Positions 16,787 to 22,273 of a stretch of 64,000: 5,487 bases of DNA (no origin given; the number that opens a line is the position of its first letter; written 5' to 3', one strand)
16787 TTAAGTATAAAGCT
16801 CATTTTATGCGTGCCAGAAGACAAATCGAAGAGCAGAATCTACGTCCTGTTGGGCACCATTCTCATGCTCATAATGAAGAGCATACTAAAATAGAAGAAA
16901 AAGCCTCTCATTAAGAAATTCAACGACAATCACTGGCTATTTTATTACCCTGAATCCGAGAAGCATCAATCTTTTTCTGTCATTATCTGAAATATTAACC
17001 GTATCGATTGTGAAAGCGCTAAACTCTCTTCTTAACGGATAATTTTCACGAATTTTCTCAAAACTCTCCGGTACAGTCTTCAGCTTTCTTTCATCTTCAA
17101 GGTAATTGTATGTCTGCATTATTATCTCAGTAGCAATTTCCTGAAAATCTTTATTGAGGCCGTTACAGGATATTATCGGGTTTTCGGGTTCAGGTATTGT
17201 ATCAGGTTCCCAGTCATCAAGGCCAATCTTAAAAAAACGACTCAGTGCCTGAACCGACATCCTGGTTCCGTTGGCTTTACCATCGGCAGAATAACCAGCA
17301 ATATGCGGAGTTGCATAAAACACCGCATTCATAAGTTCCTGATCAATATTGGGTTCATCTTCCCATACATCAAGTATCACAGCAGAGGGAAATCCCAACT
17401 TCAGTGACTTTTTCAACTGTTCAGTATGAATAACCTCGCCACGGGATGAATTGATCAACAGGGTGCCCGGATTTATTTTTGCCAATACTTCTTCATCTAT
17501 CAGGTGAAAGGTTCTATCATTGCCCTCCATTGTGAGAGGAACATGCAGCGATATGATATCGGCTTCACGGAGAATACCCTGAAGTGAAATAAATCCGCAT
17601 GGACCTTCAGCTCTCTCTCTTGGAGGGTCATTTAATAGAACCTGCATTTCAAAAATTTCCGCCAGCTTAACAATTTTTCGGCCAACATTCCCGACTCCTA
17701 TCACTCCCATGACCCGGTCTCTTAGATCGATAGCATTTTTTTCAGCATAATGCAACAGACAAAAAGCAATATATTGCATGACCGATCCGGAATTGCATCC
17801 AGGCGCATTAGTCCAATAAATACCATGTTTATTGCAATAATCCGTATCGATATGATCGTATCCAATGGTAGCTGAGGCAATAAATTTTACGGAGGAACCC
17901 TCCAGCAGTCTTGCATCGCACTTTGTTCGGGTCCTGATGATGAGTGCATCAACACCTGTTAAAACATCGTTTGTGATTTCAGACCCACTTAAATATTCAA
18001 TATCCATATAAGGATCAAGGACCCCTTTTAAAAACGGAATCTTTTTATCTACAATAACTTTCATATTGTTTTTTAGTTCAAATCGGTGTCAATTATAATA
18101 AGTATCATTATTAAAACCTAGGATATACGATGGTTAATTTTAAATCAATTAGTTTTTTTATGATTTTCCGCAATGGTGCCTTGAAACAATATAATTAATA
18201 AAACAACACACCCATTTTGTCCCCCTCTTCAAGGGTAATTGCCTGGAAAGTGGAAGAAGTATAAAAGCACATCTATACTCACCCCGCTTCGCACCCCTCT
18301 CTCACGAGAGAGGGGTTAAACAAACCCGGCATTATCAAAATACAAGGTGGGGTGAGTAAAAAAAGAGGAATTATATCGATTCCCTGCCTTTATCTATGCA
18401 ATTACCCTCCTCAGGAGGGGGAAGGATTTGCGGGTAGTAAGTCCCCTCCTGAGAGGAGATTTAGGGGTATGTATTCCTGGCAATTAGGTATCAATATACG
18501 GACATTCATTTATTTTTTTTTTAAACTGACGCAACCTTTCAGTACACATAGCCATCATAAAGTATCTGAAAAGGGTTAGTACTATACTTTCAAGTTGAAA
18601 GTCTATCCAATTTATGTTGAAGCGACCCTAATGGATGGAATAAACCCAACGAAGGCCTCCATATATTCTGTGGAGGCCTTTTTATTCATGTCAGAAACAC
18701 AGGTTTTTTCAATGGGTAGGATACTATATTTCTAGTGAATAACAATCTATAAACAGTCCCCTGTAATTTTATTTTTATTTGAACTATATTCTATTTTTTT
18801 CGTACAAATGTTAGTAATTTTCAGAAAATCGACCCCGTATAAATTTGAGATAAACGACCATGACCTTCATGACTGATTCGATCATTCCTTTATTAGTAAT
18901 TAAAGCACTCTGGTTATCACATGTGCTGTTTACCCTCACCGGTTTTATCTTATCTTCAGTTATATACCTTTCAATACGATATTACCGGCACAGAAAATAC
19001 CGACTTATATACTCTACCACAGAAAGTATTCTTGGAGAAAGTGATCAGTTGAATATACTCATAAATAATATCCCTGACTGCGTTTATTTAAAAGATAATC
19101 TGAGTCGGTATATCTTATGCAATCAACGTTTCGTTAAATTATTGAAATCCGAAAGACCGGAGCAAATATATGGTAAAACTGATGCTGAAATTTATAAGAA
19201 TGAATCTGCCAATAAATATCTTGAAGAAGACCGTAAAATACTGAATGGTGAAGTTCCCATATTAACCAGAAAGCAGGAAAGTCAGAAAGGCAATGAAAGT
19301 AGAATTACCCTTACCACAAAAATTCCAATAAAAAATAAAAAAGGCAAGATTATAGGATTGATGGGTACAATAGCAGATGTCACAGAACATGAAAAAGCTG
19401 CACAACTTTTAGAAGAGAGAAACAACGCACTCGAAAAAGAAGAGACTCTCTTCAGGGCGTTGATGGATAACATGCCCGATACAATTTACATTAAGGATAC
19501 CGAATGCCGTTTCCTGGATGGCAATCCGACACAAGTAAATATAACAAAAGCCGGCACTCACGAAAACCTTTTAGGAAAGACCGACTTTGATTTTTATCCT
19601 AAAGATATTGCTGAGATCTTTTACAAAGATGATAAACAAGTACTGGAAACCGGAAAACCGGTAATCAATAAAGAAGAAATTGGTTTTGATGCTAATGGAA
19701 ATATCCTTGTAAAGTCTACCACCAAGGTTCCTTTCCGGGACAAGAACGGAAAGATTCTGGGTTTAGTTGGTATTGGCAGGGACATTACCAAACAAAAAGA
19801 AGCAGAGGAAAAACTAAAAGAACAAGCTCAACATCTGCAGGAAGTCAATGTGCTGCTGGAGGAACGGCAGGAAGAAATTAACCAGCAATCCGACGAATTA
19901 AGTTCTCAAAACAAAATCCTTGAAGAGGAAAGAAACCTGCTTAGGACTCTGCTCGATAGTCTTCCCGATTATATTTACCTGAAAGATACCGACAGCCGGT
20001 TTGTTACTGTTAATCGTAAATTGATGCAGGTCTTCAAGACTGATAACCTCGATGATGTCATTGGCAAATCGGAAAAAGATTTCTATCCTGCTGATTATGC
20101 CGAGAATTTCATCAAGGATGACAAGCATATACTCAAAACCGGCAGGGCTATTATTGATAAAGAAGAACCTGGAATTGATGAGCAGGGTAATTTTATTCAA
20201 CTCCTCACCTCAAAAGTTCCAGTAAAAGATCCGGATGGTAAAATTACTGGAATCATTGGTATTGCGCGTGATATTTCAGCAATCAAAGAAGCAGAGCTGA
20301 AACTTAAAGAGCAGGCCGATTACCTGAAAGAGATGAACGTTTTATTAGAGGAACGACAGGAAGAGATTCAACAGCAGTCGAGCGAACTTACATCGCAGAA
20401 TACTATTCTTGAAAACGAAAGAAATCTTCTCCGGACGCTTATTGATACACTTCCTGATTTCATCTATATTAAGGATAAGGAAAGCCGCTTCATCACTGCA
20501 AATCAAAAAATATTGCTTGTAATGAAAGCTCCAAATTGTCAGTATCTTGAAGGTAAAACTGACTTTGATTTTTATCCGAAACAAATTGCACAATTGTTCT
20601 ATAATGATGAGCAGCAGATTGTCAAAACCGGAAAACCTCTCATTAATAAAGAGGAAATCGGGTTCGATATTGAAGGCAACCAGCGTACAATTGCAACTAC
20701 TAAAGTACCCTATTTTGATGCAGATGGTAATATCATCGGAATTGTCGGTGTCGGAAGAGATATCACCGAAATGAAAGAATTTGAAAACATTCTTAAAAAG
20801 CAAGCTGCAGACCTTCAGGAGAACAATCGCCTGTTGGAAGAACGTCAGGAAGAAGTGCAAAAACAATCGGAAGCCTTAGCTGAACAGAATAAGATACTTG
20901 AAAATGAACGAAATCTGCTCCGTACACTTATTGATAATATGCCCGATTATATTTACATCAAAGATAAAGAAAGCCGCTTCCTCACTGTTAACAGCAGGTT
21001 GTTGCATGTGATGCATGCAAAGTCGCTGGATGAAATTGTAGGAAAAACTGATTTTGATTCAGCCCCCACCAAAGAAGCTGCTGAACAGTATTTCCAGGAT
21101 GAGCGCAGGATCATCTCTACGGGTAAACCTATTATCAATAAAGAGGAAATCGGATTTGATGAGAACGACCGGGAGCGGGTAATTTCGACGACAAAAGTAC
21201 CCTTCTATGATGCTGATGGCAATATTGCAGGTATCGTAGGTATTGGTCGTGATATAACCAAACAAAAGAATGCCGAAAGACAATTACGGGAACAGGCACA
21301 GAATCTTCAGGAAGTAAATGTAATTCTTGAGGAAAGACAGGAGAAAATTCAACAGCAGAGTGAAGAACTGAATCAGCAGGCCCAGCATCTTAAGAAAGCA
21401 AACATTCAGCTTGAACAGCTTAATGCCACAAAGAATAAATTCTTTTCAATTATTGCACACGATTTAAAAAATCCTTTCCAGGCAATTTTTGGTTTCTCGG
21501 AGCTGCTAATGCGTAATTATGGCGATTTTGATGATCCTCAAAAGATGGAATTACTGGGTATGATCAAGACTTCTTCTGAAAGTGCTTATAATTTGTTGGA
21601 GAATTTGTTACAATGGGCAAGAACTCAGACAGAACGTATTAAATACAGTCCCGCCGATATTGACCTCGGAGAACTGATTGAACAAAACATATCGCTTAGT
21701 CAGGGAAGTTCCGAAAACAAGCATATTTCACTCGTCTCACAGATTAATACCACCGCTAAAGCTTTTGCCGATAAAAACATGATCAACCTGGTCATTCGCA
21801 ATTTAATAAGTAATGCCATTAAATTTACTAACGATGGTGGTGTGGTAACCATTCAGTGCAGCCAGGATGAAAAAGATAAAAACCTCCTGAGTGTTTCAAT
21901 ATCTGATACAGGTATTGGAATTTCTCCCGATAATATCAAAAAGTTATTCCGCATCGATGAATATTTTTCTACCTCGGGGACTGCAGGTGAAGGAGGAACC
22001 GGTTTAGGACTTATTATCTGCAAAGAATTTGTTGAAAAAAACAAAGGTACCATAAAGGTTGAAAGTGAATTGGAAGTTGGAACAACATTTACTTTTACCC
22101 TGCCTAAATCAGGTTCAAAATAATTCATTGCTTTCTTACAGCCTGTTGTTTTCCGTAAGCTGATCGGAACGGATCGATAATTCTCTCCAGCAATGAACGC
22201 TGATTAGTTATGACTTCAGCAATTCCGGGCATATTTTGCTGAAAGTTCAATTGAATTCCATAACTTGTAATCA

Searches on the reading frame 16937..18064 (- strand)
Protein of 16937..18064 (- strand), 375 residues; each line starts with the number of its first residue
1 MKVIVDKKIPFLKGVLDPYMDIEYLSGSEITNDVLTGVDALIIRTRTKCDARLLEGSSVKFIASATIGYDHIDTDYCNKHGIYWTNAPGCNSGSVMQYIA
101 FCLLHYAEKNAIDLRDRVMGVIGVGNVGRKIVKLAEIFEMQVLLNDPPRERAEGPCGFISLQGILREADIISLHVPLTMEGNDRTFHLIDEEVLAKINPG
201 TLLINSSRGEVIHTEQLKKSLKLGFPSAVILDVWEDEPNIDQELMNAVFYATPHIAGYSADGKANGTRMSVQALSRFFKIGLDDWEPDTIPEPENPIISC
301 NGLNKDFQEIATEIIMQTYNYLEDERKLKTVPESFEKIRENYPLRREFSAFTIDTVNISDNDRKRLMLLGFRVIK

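Call 92: search_protein_families(library=pfam, proteins=[window:16937-18064:-], max_evalue=0.00001)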
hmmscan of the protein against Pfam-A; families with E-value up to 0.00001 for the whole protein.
window:16937-18064:- (375 aa): 3 families
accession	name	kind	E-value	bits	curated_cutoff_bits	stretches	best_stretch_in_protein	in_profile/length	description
PF02826.25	2-Hacid_dh_C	-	3.1e-32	111.8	25.1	1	110-256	30-178/178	D-isomer specific 2-hydroxyacid dehydrogenase, NAD binding domain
PF00389.36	2-Hacid_dh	-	1.2e-18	67.5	24.6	1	28-279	30-125/134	D-isomer specific 2-hydroxyacid dehydrogenase, catalytic domain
PF11890.14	DUF3410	-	4.7e-10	39.6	31.4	1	290-361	2-74/81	Domain of unknown function (DUF3410)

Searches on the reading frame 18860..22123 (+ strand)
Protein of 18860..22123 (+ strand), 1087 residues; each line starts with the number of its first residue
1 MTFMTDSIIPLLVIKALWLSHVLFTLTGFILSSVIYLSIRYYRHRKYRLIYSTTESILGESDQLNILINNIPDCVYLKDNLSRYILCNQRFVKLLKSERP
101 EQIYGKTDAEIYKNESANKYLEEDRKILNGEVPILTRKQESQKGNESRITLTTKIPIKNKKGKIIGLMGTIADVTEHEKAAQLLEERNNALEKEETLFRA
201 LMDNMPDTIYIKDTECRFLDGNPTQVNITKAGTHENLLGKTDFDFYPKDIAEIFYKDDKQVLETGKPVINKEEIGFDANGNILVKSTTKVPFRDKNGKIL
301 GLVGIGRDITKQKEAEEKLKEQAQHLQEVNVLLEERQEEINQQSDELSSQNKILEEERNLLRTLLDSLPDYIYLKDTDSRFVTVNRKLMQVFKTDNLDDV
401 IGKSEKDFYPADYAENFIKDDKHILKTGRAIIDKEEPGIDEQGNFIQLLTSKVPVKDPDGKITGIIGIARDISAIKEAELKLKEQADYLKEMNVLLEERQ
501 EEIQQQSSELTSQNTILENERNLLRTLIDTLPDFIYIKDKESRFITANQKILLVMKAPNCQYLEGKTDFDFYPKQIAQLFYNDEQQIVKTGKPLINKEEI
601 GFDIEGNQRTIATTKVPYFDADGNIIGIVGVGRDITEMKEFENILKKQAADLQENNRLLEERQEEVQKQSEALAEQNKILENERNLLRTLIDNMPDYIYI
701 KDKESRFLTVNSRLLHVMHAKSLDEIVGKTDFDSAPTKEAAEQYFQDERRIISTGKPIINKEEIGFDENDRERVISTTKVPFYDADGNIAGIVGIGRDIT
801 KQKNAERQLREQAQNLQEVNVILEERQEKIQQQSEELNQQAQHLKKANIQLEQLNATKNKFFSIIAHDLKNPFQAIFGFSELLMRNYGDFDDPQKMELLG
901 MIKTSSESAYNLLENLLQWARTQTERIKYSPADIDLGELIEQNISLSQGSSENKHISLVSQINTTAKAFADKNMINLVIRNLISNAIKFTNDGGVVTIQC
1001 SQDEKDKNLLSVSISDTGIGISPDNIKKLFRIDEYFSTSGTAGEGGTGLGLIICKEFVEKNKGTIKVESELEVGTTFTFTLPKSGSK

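Call 48: search_protein_families(library=pfam, proteins=[window:18860-22123:+], max_evalue=1)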
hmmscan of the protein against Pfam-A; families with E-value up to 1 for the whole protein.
window:18860-22123:+ (1087 aa): 23 families
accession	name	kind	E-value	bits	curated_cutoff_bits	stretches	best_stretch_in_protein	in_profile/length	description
PF08448.16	PAS_4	-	9.1e-93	306.4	23.1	5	692-803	2-109/110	PAS fold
PF13426.13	PAS_9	-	4.7e-37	126.8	27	5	369-473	1-102/103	PAS domain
PF00989.32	PAS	-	8.9e-37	126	22.6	4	360-472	2-113/113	PAS fold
PF02518.31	HATPase_c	-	2.5e-26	92.8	26.4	1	971-1083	2-109/111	Histidine kinase-, DNA gyrase B-, and HSP90-like ATPase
PF13188.13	PAS_8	-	1e-20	73.3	21.8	5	685-734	1-50/65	PAS domain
PF17203.10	sCache_3_2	-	3.3e-12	47.1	28.4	1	610-639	103-132/140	Single cache domain 3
PF00512.31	HisKA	-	2e-10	41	26.9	1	858-924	2-65/66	His Kinase A (phospho-acceptor) domain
PF08348.17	PAS_6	-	8.4e-09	35.8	27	0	143-181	75-113/115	YheO-like PAS domain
PF13596.12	PAS_10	-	3e-08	34.7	22.1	1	362-472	2-105/106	PAS domain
PF17202.10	sCache_3_3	-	3.5e-07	31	28.8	0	613-640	75-102/107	Single cache domain 3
PF08447.18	PAS_3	-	2.3e-06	28.2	25.6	0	236-305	10-88/89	PAS fold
PF10842.14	DUF2642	-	1e-05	25.7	22.7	1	509-555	16-63/64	Protein of unknown function (DUF2642)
PF12860.13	PAS_7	-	3.7e-05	24.3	27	1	68-181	1-114/115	PAS fold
PF13589.12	HATPase_c_3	-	0.00056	20.4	25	1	976-1051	4-77/137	Histidine kinase-, DNA gyrase B-, and HSP90-like ATPase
PF14932.11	HAUS-augmin3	-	0.0088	16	29.4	1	801-874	77-150/260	HAUS augmin-like complex subunit 3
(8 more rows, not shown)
